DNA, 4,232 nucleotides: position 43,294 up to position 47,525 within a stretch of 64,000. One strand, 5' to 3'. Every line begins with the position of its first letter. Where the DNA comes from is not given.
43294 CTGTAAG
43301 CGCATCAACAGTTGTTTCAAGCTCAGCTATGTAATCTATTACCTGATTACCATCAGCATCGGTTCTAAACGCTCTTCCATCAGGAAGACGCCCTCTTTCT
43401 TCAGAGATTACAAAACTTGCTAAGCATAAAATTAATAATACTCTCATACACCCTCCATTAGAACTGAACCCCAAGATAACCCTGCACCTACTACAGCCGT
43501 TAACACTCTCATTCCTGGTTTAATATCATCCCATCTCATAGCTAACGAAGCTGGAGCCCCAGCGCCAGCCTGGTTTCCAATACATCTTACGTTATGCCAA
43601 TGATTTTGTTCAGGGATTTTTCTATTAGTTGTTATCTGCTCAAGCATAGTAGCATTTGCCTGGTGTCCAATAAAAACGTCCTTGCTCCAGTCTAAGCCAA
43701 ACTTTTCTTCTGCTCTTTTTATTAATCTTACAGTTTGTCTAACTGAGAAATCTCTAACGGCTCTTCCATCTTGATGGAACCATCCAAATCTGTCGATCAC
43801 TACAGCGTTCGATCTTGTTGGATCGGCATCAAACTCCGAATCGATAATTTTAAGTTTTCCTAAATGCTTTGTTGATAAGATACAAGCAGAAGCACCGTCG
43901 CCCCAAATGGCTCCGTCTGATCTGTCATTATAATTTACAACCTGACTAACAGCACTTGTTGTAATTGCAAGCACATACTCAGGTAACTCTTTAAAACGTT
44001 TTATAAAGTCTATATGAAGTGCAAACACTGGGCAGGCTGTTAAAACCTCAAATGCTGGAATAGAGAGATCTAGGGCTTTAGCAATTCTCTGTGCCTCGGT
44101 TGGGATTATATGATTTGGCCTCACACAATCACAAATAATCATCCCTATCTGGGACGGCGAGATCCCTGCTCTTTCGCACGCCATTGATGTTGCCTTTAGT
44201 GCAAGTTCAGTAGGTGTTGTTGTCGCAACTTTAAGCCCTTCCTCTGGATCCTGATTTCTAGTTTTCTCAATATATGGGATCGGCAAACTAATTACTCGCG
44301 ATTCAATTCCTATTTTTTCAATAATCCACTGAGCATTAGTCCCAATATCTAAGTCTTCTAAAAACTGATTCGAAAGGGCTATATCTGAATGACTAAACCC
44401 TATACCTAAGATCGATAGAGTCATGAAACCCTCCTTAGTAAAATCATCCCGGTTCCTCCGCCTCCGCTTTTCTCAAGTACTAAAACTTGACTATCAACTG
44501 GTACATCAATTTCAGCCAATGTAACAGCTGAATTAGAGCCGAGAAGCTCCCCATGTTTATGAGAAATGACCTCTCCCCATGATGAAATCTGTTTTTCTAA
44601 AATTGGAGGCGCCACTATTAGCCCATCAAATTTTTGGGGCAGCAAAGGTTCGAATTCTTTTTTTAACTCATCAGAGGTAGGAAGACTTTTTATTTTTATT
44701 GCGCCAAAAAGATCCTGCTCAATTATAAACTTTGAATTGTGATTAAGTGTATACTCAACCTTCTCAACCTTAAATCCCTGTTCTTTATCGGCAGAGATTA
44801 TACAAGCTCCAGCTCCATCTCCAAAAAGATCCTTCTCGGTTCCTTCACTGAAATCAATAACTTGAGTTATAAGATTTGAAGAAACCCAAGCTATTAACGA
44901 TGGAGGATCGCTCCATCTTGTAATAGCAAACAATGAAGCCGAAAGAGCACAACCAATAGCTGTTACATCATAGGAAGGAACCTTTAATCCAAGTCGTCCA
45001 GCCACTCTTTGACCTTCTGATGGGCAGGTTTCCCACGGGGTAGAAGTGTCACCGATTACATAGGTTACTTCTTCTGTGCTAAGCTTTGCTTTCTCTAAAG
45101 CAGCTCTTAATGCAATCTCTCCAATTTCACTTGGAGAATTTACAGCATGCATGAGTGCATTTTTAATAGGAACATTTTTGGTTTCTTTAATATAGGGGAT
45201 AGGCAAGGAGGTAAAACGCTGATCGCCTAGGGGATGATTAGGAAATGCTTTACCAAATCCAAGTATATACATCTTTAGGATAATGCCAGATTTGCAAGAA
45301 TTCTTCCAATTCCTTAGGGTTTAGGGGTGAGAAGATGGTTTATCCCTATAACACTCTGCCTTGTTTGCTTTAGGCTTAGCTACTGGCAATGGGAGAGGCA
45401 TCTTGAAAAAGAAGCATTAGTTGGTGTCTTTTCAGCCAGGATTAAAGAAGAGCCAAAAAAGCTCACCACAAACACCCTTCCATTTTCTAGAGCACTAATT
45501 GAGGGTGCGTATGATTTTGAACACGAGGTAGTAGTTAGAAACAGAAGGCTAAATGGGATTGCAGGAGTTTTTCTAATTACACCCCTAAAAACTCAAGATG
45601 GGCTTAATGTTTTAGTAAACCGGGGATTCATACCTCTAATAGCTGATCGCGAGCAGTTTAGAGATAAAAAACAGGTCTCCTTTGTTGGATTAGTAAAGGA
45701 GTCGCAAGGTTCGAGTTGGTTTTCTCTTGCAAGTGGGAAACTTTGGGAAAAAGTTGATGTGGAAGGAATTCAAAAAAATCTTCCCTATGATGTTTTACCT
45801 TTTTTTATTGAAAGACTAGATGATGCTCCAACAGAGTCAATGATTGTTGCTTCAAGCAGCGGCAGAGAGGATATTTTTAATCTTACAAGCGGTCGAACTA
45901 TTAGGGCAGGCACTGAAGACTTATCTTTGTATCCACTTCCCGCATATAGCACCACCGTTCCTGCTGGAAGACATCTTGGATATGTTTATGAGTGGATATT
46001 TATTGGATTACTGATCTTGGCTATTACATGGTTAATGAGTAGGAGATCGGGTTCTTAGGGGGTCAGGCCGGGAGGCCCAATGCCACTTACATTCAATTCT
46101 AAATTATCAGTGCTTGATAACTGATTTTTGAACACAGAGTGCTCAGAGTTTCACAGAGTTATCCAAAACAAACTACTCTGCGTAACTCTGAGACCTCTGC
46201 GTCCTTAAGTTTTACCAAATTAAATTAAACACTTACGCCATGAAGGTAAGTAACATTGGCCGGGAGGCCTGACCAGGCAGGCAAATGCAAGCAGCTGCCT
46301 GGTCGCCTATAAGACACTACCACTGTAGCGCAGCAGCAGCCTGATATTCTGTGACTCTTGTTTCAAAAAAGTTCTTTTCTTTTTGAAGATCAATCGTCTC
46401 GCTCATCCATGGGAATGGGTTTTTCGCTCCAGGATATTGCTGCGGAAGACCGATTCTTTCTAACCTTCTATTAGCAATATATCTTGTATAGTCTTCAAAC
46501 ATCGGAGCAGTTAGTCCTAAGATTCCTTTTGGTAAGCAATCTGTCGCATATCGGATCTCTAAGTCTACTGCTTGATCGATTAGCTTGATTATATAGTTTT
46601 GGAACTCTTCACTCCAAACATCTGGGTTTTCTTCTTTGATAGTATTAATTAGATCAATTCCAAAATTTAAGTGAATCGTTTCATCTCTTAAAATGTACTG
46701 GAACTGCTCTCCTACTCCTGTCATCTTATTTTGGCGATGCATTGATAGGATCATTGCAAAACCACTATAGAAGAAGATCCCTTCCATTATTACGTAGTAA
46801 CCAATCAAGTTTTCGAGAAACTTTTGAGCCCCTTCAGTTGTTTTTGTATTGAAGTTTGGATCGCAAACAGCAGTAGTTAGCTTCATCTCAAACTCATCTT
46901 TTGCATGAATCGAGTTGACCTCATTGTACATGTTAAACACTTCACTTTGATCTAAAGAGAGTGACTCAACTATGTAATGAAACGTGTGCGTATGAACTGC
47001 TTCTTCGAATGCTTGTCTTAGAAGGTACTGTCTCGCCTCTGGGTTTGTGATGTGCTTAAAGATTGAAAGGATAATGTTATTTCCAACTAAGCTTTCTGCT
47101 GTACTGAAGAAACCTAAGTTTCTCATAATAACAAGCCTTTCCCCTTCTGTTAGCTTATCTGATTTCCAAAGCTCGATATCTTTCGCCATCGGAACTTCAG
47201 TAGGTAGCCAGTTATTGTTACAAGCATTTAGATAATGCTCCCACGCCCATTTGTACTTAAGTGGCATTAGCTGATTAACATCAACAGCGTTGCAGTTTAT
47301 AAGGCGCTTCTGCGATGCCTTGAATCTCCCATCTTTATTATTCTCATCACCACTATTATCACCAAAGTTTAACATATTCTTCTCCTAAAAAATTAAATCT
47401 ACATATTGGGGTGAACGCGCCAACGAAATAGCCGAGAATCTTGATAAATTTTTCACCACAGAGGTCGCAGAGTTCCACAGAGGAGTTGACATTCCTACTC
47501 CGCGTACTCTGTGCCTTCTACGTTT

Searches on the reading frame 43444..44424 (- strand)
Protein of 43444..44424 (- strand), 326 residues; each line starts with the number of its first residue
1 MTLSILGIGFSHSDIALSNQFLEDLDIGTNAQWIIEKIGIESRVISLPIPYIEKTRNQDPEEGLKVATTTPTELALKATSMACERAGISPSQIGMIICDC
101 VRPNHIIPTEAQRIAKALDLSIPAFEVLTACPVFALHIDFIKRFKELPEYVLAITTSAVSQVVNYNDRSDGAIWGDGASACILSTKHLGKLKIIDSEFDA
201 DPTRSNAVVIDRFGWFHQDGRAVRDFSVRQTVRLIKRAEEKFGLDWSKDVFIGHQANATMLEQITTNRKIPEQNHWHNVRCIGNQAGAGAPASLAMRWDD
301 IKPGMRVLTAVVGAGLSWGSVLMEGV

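Call 40: search_protein_families(library=pfam, proteins=[window:43444-44424:-], max_evalue=0.001)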
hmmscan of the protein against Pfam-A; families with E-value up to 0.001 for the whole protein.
window:43444-44424:- (326 aa): 2 families
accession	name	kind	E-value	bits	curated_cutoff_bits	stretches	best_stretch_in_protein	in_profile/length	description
PF08541.16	ACP_syn_III_C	-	2.2e-15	57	26.6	1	249-323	12-88/90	3-Oxoacyl-[acyl-carrier-protein (ACP)] synthase III C terminal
PF08545.16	ACP_syn_III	-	5.1e-09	36.3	24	1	125-201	1-79/80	3-Oxoacyl-[acyl-carrier-protein (ACP)] synthase III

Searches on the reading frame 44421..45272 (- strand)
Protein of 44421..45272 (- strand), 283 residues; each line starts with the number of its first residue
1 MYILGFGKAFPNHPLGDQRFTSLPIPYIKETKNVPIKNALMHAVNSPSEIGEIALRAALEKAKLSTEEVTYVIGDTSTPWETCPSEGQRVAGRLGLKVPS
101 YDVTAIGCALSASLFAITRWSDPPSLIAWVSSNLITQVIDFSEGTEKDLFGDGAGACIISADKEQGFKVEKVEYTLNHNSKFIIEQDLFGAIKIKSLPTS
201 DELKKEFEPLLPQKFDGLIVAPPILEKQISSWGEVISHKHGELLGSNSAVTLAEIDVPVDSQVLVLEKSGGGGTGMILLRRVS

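Call 40: search_protein_families(library=pfam, proteins=[window:44421-45272:-], max_evalue=0.001)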
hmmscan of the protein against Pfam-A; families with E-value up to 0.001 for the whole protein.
window:44421-45272:- (283 aa): 1 family
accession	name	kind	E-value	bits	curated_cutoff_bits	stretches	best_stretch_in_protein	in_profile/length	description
PF08545.16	ACP_syn_III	-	9.5e-06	25.9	24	1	130-173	32-75/80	3-Oxoacyl-[acyl-carrier-protein (ACP)] synthase III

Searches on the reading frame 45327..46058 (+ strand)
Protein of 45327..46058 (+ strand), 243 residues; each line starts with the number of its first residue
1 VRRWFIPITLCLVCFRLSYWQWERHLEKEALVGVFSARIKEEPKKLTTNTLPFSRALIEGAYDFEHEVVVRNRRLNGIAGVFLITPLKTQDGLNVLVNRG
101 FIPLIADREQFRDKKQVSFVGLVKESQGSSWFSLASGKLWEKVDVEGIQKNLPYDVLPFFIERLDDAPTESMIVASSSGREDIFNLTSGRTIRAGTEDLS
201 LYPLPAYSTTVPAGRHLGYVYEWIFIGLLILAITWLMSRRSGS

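Call 40: search_protein_families(library=pfam, proteins=[window:45327-46058:+], max_evalue=0.001)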
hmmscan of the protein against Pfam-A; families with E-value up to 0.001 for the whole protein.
window:45327-46058:+ (243 aa): 1 family
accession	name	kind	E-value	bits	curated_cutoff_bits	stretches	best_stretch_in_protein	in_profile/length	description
PF02104.20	SURF1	-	2.1e-28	100.5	23.4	1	10-227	3-204/205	SURF1 family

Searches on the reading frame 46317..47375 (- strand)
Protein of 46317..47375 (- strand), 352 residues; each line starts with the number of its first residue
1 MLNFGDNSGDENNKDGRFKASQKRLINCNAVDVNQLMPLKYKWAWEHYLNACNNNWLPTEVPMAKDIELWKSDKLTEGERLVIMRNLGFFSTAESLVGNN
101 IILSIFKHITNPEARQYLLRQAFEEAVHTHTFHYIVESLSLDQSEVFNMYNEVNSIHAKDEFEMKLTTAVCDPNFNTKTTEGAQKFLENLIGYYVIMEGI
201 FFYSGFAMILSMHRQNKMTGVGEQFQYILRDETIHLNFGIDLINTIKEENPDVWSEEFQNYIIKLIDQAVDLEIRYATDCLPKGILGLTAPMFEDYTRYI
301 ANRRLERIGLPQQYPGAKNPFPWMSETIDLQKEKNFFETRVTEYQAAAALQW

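Call 40: search_protein_families(library=pfam, proteins=[window:46317-47375:-], max_evalue=0.001)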
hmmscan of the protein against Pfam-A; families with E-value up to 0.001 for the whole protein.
window:46317-47375:- (352 aa): 1 family
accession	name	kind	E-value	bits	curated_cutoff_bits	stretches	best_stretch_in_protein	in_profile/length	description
PF00268.27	Ribonuc_red_sm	-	7.1e-92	308.2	33.6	1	34-320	2-281/281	Ribonucleotide reductase, small chain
